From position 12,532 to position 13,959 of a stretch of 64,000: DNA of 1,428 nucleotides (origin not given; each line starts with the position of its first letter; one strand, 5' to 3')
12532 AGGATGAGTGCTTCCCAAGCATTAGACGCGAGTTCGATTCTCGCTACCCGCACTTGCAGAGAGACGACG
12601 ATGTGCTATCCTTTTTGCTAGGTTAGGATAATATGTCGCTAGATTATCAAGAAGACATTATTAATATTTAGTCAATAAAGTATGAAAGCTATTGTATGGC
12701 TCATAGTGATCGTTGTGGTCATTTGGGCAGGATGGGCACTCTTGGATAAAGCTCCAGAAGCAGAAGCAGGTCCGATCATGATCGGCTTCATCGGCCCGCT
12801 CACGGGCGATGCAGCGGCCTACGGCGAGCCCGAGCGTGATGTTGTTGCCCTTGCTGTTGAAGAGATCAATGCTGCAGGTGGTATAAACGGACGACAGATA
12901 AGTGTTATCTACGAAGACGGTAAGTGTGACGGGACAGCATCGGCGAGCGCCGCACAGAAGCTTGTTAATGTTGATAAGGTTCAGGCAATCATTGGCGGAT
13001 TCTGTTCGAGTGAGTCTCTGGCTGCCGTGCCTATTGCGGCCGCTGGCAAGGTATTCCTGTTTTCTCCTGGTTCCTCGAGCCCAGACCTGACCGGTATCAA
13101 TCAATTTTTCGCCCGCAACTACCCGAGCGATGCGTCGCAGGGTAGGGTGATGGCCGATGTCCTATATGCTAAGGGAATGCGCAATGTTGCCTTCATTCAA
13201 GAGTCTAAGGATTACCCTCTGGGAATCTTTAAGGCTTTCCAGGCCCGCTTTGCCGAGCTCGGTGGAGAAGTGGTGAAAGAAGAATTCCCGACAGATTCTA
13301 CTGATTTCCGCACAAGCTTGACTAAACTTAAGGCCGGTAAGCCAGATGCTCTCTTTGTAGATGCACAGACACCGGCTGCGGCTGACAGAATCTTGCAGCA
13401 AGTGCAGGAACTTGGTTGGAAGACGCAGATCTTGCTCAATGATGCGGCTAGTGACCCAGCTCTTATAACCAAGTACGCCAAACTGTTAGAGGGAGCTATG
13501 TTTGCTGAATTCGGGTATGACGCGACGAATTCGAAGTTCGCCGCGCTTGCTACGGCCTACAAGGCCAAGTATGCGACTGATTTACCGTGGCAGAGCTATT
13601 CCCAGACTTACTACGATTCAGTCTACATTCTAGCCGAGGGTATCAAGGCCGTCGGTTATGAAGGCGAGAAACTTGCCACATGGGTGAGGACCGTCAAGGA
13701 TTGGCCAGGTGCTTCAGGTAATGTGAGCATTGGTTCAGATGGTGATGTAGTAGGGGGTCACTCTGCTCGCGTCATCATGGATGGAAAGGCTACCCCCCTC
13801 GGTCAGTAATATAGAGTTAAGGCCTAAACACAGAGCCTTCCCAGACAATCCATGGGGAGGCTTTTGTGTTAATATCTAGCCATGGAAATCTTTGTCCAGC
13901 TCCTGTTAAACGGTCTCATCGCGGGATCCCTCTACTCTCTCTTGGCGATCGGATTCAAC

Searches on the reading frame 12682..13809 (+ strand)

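Call 60: search_protein_families(library=pfam, proteins=[window:12682-13809:+], max_evalue=0.00001)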
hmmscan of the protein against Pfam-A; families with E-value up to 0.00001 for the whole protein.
window:12682-13809:+ (375 aa): 3 families
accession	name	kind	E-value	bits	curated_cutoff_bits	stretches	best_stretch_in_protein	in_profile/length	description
PF13458.12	Peripla_BP_6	-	7.5e-58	197.3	31.7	1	31-354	1-327/343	Periplasmic binding protein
PF01094.35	ANF_receptor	-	1.6e-39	136.4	25.4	1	54-357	5-341/353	Receptor family ligand binding region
PF13433.12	Peripla_BP_5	-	1e-19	71.3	27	1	33-330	2-300/363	Periplasmic binding protein domain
